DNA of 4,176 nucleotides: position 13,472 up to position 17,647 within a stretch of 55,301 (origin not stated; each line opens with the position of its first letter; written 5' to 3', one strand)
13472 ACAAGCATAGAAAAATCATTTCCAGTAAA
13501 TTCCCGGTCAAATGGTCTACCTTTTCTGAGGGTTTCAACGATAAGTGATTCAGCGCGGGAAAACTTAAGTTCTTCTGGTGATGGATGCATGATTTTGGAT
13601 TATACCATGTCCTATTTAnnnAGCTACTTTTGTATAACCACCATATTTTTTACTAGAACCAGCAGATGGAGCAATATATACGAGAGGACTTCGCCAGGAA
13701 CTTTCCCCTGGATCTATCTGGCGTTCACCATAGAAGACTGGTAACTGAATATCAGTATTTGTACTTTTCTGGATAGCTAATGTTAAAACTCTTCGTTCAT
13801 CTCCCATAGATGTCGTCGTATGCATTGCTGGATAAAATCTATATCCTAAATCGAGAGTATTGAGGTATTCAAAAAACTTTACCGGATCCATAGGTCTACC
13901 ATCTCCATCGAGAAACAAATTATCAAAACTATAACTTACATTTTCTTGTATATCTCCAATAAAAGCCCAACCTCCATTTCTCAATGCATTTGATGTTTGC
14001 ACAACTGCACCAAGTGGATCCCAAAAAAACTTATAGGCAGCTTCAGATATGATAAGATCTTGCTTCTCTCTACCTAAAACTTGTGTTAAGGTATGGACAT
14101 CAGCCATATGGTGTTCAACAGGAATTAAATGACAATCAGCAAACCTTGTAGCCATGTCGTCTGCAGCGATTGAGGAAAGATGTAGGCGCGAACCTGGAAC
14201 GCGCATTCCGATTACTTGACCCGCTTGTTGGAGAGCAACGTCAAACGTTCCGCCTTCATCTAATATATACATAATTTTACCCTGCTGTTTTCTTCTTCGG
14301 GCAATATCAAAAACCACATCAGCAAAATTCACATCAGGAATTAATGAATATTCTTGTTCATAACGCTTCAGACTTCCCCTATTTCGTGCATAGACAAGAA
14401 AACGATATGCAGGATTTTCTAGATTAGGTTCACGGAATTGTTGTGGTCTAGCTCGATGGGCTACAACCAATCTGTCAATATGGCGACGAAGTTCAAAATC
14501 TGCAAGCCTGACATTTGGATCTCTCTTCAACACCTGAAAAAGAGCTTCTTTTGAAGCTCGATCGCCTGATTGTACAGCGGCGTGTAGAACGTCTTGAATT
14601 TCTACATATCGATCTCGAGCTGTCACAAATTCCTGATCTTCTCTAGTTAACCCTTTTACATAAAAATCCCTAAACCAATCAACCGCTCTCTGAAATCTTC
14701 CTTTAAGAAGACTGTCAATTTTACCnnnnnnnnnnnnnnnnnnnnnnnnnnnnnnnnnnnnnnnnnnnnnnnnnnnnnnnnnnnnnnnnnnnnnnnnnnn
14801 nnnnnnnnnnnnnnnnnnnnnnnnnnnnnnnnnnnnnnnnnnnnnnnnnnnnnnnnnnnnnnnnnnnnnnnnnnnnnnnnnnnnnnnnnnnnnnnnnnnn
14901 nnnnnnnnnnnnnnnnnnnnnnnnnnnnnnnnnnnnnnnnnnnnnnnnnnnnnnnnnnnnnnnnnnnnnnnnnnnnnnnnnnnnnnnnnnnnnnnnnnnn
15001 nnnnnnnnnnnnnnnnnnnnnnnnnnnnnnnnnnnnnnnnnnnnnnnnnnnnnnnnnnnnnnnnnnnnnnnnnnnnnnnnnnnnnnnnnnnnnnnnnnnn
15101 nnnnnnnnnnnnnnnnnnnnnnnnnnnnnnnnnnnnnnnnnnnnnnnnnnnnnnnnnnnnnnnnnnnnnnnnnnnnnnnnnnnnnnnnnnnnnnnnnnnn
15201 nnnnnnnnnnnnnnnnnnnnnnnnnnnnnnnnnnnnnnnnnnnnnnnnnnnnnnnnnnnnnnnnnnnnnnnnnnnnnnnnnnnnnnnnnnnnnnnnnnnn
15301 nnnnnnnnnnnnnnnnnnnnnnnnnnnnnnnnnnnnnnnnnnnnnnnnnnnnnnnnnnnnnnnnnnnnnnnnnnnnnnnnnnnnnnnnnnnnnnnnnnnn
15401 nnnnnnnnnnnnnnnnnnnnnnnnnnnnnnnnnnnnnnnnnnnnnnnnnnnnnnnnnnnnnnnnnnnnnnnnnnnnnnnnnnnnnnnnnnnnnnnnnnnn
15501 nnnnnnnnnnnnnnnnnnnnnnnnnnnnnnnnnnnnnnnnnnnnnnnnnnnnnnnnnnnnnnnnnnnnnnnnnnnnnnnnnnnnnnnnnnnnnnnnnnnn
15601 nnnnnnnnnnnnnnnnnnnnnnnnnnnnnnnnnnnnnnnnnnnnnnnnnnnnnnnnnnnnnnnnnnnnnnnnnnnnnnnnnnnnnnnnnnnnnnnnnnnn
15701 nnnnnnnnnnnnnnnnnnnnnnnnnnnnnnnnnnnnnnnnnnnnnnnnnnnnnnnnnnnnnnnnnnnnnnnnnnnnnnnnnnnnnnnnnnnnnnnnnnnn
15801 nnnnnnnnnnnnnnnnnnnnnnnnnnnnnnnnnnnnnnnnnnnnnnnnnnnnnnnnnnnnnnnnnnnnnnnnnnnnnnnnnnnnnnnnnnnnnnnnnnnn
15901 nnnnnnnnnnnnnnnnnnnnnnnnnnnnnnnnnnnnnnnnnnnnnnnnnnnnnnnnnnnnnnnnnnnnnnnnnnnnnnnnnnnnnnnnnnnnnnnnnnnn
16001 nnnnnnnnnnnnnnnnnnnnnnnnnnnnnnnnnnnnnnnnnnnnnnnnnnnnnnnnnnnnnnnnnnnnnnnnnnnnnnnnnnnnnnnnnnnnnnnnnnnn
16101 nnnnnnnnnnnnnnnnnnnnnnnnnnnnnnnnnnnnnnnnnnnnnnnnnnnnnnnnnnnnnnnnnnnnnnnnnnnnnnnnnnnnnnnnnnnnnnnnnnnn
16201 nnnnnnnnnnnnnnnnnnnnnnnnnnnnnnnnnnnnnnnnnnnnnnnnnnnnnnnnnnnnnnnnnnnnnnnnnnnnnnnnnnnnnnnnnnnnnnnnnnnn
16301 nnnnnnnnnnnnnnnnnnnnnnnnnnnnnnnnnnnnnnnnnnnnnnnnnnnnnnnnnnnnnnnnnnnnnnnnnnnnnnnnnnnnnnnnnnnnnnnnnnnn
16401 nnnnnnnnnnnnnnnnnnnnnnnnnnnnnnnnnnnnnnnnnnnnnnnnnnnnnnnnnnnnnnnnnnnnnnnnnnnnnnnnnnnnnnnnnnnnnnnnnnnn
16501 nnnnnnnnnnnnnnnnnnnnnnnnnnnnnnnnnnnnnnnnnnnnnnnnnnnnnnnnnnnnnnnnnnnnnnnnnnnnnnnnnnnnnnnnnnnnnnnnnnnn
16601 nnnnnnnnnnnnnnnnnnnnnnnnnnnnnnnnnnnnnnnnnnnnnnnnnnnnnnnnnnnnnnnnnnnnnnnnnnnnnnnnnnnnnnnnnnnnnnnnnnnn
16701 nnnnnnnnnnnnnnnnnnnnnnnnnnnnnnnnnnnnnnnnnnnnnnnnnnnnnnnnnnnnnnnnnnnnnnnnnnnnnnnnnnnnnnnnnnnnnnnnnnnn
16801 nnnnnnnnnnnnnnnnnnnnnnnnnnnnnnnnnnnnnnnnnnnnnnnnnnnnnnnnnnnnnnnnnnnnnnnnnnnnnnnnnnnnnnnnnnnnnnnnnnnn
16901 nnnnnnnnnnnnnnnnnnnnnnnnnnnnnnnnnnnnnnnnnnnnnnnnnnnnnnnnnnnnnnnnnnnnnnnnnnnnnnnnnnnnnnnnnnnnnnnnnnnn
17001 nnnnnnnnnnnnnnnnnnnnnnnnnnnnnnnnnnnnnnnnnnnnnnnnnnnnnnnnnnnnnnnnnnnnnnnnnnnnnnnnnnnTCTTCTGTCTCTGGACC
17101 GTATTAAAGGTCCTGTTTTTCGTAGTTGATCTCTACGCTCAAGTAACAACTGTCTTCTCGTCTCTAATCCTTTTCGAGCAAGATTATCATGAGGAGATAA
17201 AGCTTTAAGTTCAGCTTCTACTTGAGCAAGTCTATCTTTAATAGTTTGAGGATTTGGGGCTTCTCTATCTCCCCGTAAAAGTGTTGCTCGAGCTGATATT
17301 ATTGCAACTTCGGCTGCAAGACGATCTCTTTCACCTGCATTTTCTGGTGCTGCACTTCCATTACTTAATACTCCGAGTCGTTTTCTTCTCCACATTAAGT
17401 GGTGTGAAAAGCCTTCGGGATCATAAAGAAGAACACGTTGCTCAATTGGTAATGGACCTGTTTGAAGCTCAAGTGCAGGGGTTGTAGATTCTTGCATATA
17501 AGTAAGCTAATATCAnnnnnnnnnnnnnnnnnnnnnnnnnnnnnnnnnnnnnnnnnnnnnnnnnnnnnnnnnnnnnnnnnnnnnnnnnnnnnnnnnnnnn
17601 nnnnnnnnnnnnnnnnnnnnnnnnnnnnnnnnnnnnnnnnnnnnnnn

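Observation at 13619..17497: Three-enzyme fusion: glycosyltransferase, phosphotransferase and methyltransferase-like domain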

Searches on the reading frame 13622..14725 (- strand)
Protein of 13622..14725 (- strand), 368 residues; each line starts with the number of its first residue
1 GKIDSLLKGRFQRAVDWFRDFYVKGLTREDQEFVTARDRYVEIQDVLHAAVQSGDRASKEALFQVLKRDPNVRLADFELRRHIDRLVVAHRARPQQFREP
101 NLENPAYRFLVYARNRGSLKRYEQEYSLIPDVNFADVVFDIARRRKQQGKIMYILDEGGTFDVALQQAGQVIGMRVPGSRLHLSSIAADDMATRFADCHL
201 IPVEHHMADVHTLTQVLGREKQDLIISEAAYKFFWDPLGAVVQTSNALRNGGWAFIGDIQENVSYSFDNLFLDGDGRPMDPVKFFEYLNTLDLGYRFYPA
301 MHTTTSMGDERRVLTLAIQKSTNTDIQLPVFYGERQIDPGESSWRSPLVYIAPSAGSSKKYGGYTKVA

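Call 42: predict_structure(alignment_id=A2)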
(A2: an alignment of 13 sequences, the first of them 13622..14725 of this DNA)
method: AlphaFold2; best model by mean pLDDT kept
length: 368 residues; sequences in the alignment: 13
mean_pLDDT: 89.2   pTM: 0.89
mean pLDDT of the five models: 89.2, 88.8, 87.0, 86.8, 86.0
residues with pLDDT >= 90: 222; 70-90: 128; 50-70: 18; < 50: 0
segments of 3 or more residues with pLDDT < 50: none
pLDDT, mean of each block of 10 residues (from residue 1): 87 78 56 85 97 98 96 92 97 94 93 90 93 97 98 91 94 96 91 90 91 90 92 85 95 92 80 90 93 92 83 94 89 84 82 75 81
secondary structure, 60 per line:
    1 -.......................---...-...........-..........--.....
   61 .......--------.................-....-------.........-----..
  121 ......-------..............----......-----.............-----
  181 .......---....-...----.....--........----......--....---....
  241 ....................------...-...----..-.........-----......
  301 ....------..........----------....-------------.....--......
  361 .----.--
elements in order: H2-24 H32-42 H44-53 H56-67 H76-92 H94-97 H105-113 H119-126 H134-147 E152-157 H163-175 E181-187 H191-194 E203-207 H210-217 E222-227 H230-233 H237-247 E248-260 E271-273 H281-289 E295-304 E311-320 E331-334 E348-352 H355-361

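Call 45: fold_search(model_id=the predicted structure, library=pdb)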
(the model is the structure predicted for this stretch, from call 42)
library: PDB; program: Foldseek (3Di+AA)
matches with E <= 10: 1447; with E <= 0.001: 392
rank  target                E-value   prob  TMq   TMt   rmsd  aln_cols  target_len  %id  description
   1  5dm2                  6.9e-07  1.00  0.32  0.43  10.7       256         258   14  Crystal structure of the plantazolicin methyltransferase BpumL in complex with triazolic desmethylPZN analog and SAH (released 2015-09-23)
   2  5dm4                  7.8e-07  1.00  0.32  0.43  11.7       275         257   13  Crystal structure of the plantazolicin methyltransferase BpumL in complex with pentazolic desmethylPZN analog and SAH (released 2015-09-23)
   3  4piv_A                7.8e-07  1.00  0.34  0.22  13.8       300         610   14  Human Fatty Acid Synthase Psi/KR Tri-Domain with NADPH and GSK2194069 (released 2014-07-23)
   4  4kwc                  9.7e-07  1.00  0.32  0.44  16.9       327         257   13  Structure of the plantazolicin methyltransferase BpumL in complex with SAH (released 2013-07-24)
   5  7ux8_A                1.3e-06  1.00  0.26  0.26  16.2       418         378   15  Crystal structure of MfnG, an L- and D-tyrosine O-methyltransferase from the marformycin biosynthesis pathway of Strep (released 2022-09-28)
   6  7qw8_A                1.4e-06  1.00  0.29  0.22   8.4       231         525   13  Adenine-specific DNA methyltransferase M.BseCI (released 2023-01-25)
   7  3dlc                  1.4e-06  1.00  0.28  0.44  10.7       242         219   16  Crystal structure of a putative s-adenosyl-l-methionine-dependent methyltransferase (mmp1179) from methanococcus maripal (released 2008-08-26)
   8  6nna_A                1.5e-06  1.00  0.31  0.20  14.3       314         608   14  Human Fatty Acid Synthase Psi/KR Tri-Domain with NADPH and Compound 22 (released 2019-02-20)
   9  2f8l                  1.7e-06  1.00  0.37  0.41  12.3       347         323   12  Crystal structure of a putative class i s-adenosylmethionine-dependent methyltransferase (lmo1582) from listeria monocyt (released 2006-01-17)
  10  8xt7_B                2.0e-06  1.00  0.31  0.37  16.2       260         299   14  The crystal structure of human AS3MT (released 2025-01-15)
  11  5dpm                  2.3e-06  1.00  0.31  0.51  10.9       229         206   11  Crystal structure of UbiG mutant in complex with SAH (released 2016-09-21)
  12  4piv_B                3.2e-06  1.00  0.33  0.21  13.9       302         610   14  Human Fatty Acid Synthase Psi/KR Tri-Domain with NADPH and GSK2194069 (released 2014-07-23)
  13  6nna_B                3.4e-06  1.00  0.31  0.20  17.9       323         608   14  Human Fatty Acid Synthase Psi/KR Tri-Domain with NADPH and Compound 22 (released 2019-02-20)
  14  5c37_C                3.6e-06  1.00  0.36  0.23  12.8       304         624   17  Structure of the beta-ketoacyl reductase domain of human fatty acid synthase bound to a spiro-imidazolone inhibitor (released 2016-06-22)
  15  8xt7_A                3.8e-06  1.00  0.31  0.37  15.8       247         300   15  The crystal structure of human AS3MT (released 2025-01-15)
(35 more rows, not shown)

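Call 67: search_solved_structures(query=A2, max_evalue=10, show_alignments=3)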
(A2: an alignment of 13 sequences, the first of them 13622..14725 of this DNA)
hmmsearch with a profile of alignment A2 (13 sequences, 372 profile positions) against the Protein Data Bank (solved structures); distinct sequences matched with E-value up to 10: 1.
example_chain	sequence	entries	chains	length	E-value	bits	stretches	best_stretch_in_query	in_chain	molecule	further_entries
2ox7_A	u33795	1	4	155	0.99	11.5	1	230-266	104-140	Hypothetical protein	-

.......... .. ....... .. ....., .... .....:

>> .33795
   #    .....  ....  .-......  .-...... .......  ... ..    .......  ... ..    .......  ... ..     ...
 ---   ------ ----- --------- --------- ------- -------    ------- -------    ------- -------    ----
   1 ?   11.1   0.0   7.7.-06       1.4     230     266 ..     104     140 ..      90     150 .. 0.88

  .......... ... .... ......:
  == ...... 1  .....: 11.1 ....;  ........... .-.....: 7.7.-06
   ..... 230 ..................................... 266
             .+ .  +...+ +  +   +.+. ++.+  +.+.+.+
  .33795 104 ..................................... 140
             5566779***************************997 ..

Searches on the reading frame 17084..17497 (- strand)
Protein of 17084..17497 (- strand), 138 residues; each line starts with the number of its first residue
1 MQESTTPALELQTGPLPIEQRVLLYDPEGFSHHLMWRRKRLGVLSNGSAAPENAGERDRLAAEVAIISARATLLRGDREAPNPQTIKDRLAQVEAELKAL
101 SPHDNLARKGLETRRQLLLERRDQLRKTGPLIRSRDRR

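Call 49: search_protein_representatives(alignment_id=A4)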
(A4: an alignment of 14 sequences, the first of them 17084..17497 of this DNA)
Query: 14 sequences, 140 profile positions. Proteins with E-value up to 0.001 (for the whole library): 25; up to 1e-10: 12; up to 1e-30: 4. The best 25 are listed.
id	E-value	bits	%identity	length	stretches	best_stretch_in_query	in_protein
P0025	2.4e-43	163.7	-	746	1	8-137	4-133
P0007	1.6e-41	157.7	-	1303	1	4-140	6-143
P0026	3.2e-38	147.0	-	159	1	7-138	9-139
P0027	1.4e-36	141.7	-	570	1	6-129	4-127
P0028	6.7e-29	116.8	-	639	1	8-133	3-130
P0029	3.2e-26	108.2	-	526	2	11-137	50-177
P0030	7.7e-26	106.9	-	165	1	10-128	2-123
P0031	1.6e-19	86.4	-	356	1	7-126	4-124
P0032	4.7e-15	72.0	-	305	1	12-131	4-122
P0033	3.2e-12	62.8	-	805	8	89-124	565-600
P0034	4.3e-12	62.4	-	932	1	7-127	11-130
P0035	5.3e-11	58.8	-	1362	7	67-128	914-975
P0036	1.4e-09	54.2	-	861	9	5-40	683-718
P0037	1.2e-08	51.2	-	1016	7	84-129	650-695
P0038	2.8e-06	43.5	-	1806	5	90-121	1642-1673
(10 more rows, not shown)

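Call 50: search_protein_families(library=pfam, proteins=[P0025, P0027, P0028, P0029, P0031, P0032, P0034, P0026, P0030], max_evalue=0.05)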
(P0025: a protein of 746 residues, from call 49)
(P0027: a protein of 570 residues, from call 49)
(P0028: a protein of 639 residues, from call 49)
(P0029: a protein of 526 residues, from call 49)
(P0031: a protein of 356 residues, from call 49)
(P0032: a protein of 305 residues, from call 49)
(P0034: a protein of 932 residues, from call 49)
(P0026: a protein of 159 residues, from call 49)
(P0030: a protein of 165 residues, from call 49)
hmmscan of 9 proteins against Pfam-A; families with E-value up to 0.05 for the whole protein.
P0025 (746 aa): 0 families

P0027 (570 aa): 2 families
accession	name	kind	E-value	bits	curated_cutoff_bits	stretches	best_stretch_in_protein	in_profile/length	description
PF11790.14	Glyco_hydro_cc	-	2.7e-05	24.3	21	1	396-511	73-178/237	Glycosyl hydrolase catalytic core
PF00150.24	Cellulase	-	0.00012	22.1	23.5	1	340-511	62-243/272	Cellulase (glycosyl hydrolase family 5)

P0028 (639 aa): 0 families

P0029 (526 aa): 1 family
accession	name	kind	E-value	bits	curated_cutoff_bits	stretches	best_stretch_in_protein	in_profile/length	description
PF10441.14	Urb2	-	0.027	14.8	27.1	1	110-182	9-82/209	Urb2/Npa2 family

P0031 (356 aa): 0 families

P0032 (305 aa): 0 families

P0034 (932 aa): 0 families

P0026 (159 aa): 0 families

P0030 (165 aa): 0 families

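Call 63: find_encoding_contigs(protein=P0027, flank=10000, max_places=1)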
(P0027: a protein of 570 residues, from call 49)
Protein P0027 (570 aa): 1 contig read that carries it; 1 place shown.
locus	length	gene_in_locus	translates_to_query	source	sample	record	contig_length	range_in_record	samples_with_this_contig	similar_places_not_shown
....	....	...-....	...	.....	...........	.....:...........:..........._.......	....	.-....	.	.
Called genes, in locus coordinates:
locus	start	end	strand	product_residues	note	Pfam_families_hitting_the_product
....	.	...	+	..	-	?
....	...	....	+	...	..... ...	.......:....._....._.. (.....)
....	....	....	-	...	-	-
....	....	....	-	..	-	-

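Call 64: find_encoding_contigs(protein=P0031, flank=10000, max_places=1)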
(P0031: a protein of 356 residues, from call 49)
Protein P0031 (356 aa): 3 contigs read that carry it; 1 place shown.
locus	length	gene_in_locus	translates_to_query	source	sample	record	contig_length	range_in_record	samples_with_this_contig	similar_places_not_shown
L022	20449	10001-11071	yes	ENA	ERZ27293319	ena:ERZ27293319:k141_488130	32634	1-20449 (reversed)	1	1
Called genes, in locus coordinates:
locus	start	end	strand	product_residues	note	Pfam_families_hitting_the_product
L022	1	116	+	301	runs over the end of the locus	PF00535:Glycos_transf_2, PF13641:Glyco_tranf_2_3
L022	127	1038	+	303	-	PF00535:Glycos_transf_2, PF13641:Glyco_tranf_2_3, PF13632:Glyco_trans_2_3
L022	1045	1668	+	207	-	PF05401:NodS, PF13489:Methyltransf_23, PF13847:Methyltransf_31, PF08241:Methyltransf_11, PF08242:Methyltransf_12, PF13649:Methyltransf_25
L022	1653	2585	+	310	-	PF00535:Glycos_transf_2, PF13641:Glyco_tranf_2_3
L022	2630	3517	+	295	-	PF00535:Glycos_transf_2, PF13641:Glyco_tranf_2_3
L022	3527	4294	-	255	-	PF02585:PIG-L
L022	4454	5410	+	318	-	PF00535:Glycos_transf_2, PF13641:Glyco_tranf_2_3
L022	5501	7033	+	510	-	-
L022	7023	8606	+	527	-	-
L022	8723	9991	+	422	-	PF13620:CarboxypepD_reg (weak), PF13715:CarbopepD_reg_2 (weak)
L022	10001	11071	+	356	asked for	-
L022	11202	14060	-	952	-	PF02861:Clp_N, PF23569:NBD_SMAX1, PF00004:AAA, PF17871:AAA_lid_9, PF00004:AAA, PF07724:AAA_2, PF07728:AAA_5, PF10431:ClpB_D2-small, +5 more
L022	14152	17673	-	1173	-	-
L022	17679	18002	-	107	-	-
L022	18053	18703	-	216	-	PF00300:His_Phos_1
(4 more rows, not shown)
